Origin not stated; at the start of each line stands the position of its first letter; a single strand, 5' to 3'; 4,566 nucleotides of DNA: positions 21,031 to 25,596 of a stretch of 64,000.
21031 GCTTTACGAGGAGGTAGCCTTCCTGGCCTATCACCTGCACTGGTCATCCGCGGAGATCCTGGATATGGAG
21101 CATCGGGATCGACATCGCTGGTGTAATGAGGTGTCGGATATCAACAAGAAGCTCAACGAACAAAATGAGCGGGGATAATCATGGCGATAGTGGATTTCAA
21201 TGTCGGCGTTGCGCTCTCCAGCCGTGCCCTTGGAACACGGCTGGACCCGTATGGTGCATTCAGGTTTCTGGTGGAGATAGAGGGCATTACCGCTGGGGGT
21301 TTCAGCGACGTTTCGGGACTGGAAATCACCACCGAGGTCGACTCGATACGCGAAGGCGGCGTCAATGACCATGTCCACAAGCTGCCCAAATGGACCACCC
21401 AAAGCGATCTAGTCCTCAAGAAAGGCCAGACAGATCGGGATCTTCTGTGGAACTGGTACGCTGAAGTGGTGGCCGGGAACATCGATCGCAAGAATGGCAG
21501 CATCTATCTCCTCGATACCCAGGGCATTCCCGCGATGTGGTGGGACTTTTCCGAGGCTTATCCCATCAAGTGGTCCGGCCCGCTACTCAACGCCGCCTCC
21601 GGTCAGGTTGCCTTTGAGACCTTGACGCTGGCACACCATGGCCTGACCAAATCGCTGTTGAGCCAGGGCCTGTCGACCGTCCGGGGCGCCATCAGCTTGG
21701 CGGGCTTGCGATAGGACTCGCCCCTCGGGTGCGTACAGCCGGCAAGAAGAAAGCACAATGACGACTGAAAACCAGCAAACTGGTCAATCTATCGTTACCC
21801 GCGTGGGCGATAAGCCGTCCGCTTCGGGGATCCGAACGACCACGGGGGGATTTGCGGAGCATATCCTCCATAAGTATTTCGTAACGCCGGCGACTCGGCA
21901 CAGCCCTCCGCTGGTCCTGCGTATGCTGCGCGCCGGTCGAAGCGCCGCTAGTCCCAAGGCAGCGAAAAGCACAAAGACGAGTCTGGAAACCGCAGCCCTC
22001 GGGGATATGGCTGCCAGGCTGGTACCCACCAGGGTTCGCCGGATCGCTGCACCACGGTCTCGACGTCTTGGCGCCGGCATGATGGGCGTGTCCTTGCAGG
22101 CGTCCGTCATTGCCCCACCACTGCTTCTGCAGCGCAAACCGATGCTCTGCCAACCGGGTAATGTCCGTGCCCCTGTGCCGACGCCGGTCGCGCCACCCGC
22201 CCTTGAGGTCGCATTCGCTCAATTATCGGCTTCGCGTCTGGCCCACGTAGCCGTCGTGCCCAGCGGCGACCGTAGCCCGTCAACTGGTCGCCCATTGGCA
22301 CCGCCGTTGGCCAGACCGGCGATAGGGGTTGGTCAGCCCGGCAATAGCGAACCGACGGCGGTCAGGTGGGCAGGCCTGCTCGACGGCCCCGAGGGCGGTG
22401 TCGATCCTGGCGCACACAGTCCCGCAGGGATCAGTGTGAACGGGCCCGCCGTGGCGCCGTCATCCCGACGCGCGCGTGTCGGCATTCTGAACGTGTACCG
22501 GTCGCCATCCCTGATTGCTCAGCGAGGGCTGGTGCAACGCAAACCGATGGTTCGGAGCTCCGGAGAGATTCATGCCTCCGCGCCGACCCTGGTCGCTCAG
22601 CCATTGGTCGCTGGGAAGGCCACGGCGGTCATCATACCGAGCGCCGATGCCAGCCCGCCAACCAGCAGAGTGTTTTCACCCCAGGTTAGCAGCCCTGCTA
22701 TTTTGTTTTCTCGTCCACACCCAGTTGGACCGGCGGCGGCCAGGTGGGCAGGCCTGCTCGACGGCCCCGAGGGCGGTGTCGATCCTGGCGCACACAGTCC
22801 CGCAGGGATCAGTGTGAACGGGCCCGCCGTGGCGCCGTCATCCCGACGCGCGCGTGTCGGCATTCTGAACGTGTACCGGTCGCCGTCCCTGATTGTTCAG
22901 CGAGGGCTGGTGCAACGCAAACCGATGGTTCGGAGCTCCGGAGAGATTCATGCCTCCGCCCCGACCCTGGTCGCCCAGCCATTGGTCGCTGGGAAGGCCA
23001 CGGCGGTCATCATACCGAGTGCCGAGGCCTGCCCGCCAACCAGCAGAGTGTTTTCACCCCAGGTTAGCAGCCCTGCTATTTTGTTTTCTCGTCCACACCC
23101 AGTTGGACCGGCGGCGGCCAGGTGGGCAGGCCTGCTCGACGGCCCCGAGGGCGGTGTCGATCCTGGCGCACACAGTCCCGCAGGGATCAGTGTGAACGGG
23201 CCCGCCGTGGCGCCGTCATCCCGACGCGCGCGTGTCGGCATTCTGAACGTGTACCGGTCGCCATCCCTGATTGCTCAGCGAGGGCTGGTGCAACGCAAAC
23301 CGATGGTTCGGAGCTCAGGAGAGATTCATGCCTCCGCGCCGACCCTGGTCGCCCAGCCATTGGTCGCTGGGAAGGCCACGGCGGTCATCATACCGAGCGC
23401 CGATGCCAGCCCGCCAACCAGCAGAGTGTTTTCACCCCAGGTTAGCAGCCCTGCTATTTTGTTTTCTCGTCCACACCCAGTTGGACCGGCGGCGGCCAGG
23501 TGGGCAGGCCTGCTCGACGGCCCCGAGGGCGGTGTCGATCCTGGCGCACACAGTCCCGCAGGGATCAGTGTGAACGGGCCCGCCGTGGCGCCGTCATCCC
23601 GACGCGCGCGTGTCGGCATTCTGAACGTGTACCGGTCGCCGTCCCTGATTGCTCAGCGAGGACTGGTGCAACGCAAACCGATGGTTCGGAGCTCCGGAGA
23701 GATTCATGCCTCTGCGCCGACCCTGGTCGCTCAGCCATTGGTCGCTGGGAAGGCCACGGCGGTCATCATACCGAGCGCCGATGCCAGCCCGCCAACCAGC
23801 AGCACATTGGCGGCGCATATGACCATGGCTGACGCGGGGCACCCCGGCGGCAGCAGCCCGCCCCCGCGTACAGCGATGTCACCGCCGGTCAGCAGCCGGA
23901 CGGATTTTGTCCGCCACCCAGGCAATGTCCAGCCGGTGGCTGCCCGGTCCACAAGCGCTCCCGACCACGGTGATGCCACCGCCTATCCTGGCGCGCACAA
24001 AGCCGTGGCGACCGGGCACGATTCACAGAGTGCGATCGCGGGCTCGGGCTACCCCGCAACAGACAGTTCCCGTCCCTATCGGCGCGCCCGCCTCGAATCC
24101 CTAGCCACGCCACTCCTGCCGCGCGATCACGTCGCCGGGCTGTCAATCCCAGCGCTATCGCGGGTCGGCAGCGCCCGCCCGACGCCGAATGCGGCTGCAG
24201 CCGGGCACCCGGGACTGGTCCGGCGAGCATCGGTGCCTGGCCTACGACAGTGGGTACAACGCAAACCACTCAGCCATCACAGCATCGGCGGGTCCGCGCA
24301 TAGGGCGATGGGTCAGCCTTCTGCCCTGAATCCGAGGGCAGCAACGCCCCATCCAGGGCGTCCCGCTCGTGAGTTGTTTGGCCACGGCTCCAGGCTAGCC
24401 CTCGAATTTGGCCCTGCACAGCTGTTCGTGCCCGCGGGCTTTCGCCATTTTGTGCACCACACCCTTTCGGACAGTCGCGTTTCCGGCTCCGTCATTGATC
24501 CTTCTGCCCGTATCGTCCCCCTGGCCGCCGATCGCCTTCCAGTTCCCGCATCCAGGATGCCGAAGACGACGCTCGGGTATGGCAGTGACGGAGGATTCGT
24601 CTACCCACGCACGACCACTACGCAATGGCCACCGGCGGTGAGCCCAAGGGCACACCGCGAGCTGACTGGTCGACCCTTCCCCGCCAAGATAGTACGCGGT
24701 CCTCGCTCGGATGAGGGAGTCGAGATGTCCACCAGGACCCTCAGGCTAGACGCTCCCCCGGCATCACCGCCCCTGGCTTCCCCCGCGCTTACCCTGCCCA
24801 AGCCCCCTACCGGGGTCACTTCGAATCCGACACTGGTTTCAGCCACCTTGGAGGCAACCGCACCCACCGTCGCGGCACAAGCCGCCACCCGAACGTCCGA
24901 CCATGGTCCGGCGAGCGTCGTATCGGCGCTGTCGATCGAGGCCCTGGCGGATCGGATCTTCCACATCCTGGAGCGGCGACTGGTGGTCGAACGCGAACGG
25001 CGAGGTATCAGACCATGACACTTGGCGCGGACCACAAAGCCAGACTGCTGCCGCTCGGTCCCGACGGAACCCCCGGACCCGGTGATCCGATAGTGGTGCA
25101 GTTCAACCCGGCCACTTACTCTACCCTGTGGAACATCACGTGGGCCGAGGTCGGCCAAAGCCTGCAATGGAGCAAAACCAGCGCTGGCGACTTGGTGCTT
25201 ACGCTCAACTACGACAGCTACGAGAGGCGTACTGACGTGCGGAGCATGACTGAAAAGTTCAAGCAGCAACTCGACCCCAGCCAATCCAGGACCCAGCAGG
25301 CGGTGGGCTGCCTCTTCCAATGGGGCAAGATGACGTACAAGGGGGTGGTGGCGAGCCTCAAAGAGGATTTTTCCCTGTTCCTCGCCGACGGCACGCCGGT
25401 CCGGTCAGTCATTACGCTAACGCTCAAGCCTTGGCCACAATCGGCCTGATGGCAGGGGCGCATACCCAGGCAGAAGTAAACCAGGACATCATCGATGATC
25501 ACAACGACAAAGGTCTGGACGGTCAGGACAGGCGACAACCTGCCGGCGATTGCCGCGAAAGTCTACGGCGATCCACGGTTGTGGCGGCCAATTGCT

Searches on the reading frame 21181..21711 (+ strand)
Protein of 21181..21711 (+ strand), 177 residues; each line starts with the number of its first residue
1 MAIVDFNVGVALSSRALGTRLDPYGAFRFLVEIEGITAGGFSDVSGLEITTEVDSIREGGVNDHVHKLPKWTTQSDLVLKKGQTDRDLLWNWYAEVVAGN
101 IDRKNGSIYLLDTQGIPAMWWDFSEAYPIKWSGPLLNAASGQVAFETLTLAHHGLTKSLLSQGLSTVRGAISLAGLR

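Call 35: search_protein_families(library=pfam, proteins=[window:21181-21711:+], max_evalue=0.001)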
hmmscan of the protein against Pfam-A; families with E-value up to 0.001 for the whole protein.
window:21181-21711:+ (177 aa): 1 family
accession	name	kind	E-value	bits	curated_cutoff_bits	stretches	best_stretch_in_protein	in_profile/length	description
PF06841.18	Phage_T4_gp19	-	1.9e-40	138.2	28.2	1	26-156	2-134/134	T4-like virus tail tube protein gp19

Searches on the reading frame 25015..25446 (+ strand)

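Call 36: search_protein_families(library=pfam, proteins=[window:25015-25446:+], max_evalue=0.001)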
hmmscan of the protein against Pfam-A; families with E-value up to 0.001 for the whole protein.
window:25015-25446:+ (144 aa): 1 family
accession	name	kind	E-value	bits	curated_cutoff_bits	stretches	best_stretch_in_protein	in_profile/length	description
PF19266.4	CIS_tube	-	5.6e-18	65.6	27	1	24-139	21-149/158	Contractile injection system tube protein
